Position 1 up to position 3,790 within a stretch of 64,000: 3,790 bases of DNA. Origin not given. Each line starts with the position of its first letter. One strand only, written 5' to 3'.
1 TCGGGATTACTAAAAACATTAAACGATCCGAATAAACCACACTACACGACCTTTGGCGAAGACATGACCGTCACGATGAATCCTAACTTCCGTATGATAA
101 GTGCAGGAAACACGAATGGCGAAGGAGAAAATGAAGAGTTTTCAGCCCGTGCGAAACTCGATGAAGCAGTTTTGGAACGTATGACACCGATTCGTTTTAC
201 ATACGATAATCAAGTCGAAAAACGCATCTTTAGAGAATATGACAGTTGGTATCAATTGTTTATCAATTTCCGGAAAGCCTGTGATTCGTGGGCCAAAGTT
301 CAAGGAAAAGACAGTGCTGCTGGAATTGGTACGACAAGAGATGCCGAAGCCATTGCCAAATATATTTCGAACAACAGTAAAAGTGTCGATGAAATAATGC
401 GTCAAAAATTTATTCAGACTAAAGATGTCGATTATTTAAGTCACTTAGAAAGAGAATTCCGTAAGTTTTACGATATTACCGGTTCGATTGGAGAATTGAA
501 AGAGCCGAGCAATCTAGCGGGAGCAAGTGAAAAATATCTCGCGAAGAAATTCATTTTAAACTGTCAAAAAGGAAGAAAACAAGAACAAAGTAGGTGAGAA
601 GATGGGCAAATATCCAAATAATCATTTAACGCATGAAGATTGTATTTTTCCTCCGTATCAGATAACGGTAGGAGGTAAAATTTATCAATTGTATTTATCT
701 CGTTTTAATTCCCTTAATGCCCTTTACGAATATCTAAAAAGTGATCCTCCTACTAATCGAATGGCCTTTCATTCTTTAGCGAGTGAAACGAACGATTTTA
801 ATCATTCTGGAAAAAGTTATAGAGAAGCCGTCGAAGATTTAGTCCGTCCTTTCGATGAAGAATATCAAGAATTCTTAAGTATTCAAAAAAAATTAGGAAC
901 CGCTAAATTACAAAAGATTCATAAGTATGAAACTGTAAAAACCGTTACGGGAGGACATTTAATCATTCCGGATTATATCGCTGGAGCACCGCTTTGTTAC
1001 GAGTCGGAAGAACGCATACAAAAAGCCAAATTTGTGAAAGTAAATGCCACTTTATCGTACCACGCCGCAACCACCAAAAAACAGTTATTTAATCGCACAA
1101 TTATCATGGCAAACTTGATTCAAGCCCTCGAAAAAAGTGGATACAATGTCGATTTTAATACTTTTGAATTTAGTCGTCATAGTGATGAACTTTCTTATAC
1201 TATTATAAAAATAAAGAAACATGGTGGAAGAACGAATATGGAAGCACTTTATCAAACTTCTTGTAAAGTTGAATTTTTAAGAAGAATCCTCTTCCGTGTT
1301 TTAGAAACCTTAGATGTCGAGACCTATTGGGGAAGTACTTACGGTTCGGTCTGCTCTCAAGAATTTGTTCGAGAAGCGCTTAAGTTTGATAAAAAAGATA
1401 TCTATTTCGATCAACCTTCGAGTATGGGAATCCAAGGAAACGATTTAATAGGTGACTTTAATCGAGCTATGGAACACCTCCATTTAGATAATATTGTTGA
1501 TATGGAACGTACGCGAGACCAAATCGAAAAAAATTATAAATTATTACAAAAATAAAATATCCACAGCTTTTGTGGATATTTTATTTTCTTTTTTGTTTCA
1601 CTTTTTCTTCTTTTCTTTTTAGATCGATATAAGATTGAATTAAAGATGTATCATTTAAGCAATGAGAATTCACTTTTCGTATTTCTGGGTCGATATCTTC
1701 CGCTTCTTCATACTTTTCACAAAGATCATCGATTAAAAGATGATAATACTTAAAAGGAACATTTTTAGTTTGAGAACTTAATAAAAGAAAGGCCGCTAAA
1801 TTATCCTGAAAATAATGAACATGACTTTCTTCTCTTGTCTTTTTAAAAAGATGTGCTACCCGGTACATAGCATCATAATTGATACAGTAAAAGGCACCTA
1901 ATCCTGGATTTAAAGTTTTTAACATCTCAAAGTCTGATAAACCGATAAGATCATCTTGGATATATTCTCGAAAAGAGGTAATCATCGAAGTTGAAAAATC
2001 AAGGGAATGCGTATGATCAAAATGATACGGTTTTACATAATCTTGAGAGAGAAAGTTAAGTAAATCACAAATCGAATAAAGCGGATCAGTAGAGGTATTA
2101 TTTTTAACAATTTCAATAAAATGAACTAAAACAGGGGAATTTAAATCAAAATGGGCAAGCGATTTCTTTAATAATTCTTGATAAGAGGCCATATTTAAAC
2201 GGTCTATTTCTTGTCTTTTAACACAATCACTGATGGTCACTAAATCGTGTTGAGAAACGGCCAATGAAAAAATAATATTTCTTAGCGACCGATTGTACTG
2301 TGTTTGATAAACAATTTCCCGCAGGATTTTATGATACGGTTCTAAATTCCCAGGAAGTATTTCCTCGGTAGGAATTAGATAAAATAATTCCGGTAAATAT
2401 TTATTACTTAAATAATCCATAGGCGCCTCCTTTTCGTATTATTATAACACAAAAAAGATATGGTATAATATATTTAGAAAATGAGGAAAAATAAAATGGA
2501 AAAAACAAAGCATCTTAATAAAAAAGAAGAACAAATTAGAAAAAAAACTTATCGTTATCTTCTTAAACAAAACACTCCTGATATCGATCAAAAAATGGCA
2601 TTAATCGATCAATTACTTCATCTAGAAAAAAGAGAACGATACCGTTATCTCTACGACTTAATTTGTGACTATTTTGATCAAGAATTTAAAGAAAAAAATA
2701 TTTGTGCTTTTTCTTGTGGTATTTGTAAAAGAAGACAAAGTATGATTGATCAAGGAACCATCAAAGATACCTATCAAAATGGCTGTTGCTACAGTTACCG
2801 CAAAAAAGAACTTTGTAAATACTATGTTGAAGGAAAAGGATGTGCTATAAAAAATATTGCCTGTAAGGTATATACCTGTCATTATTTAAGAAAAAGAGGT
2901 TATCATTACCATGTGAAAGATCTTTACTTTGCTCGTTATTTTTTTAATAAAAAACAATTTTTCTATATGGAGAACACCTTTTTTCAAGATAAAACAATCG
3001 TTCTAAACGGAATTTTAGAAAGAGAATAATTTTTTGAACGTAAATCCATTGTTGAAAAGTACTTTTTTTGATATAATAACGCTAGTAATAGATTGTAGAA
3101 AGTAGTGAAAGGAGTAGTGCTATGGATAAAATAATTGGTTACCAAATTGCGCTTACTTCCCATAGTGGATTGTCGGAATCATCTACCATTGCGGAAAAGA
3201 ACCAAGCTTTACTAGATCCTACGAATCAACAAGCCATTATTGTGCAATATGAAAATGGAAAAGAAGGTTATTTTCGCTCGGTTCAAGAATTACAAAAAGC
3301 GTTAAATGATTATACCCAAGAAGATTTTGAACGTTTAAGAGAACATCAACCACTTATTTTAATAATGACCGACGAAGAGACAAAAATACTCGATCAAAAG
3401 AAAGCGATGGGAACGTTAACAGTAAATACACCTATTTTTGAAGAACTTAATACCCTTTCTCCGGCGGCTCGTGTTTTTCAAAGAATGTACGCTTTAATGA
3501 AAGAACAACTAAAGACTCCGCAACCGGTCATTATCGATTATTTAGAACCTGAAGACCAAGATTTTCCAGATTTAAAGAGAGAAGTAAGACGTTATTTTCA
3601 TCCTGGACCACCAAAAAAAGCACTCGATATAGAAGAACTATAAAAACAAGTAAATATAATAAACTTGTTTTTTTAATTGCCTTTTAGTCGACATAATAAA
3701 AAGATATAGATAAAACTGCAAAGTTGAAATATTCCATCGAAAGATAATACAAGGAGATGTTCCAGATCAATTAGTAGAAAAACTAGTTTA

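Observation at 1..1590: Second, paralogous copy of the AAA_5 ATPase + partner pair at the window edge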

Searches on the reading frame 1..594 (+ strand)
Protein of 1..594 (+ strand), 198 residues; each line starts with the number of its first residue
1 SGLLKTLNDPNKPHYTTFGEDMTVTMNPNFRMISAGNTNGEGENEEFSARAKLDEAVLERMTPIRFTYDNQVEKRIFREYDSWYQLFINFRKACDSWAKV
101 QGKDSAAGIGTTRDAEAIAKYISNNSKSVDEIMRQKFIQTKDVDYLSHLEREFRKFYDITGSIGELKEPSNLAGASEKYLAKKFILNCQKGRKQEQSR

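Call 7: search_protein_families(library=pfam, proteins=[window:1-594:+], max_evalue=0.1)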
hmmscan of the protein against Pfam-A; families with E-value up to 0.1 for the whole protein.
window:1-594:+ (198 aa): 0 families
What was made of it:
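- On AAA_5 / MoxR-class AAA+ ATPase (CbbQ/GvpN/NorQ group): The 198-aa window fragment alone gives no Pfam hit (call 7).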

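Call 8: search_protein_families(library=padloc, proteins=[window:1-594:+], max_evalue=0.1)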
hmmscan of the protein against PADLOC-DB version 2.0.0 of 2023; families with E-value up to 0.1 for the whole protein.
window:1-594:+ (198 aa): 0 families

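Call 9: search_protein_families(library=phrogs, proteins=[window:1-594:+], max_evalue=0.01)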
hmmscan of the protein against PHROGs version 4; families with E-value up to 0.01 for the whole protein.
window:1-594:+ (198 aa): 1 family
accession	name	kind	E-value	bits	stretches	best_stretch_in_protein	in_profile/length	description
phrog_249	-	moron, auxiliary metabolic gene and host takeover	1e-12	49.1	1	22-79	229-289/380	porphyrin biosynthesis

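Call 10: search_protein_families(library=ncbifam, proteins=[window:1-594:+], max_evalue=0.01)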
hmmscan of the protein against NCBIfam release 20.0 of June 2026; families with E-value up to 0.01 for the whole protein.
window:1-594:+ (198 aa): 0 families
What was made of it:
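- Tried and rejected: PADLOC and NCBIfam gave nothing useful for any component (calls 8, 10).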

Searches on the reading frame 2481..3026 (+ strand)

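Call 7: search_protein_families(library=pfam, proteins=[window:2481-3026:+], max_evalue=0.1)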
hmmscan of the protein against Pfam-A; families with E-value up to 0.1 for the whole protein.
window:2481-3026:+ (182 aa): 1 family
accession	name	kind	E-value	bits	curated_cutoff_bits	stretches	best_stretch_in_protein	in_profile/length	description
PF08989.15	DUF1896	-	0.025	15.1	25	1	43-111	61-129/142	Domain of unknown function (DUF1896)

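Call 8: search_protein_families(library=padloc, proteins=[window:2481-3026:+], max_evalue=0.1)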
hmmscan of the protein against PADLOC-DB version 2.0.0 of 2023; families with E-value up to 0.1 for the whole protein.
window:2481-3026:+ (182 aa): 1 family
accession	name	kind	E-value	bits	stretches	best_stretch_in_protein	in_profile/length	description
PDLC04519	PDC-M21C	-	0.018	12.6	1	15-94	43-122/224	-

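Call 9: search_protein_families(library=phrogs, proteins=[window:2481-3026:+], max_evalue=0.01)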
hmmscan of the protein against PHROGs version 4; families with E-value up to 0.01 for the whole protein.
window:2481-3026:+ (182 aa): 0 families

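Call 10: search_protein_families(library=ncbifam, proteins=[window:2481-3026:+], max_evalue=0.01)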
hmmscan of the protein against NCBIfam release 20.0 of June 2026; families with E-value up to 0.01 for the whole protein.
window:2481-3026:+ (182 aa): 0 families

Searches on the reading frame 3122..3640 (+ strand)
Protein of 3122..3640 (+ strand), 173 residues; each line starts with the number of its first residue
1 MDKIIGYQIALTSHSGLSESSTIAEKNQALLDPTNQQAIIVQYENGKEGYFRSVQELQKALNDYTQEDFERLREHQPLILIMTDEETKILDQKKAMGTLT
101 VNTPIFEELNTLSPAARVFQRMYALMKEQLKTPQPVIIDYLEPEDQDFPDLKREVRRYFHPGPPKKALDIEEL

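Call 7: search_protein_families(library=pfam, proteins=[window:3122-3640:+], max_evalue=0.1)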
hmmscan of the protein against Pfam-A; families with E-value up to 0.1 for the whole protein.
window:3122-3640:+ (173 aa): 3 families
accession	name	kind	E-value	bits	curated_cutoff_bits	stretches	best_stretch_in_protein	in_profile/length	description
PF04871.18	Uso1_p115_C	-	0.0039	17.9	28.4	1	13-103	20-104/121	Uso1 / p115 like vesicle tethering protein, C terminal region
PF06277.17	EutA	-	0.004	16.5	27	1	22-93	360-428/475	Ethanolamine utilisation protein EutA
PF17078.10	SHE3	-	0.03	14.5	30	1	34-81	115-162/228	SWI5-dependent HO expression protein 3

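Call 8: search_protein_families(library=padloc, proteins=[window:3122-3640:+], max_evalue=0.1)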
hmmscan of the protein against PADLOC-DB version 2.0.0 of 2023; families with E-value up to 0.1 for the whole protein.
window:3122-3640:+ (173 aa): 0 families

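Call 9: search_protein_families(library=phrogs, proteins=[window:3122-3640:+], max_evalue=0.01)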
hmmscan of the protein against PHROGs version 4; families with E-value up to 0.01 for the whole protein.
window:3122-3640:+ (173 aa): 0 families

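Call 10: search_protein_families(library=ncbifam, proteins=[window:3122-3640:+], max_evalue=0.01)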
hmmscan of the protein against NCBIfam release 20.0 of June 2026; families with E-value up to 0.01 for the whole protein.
window:3122-3640:+ (173 aa): 0 families
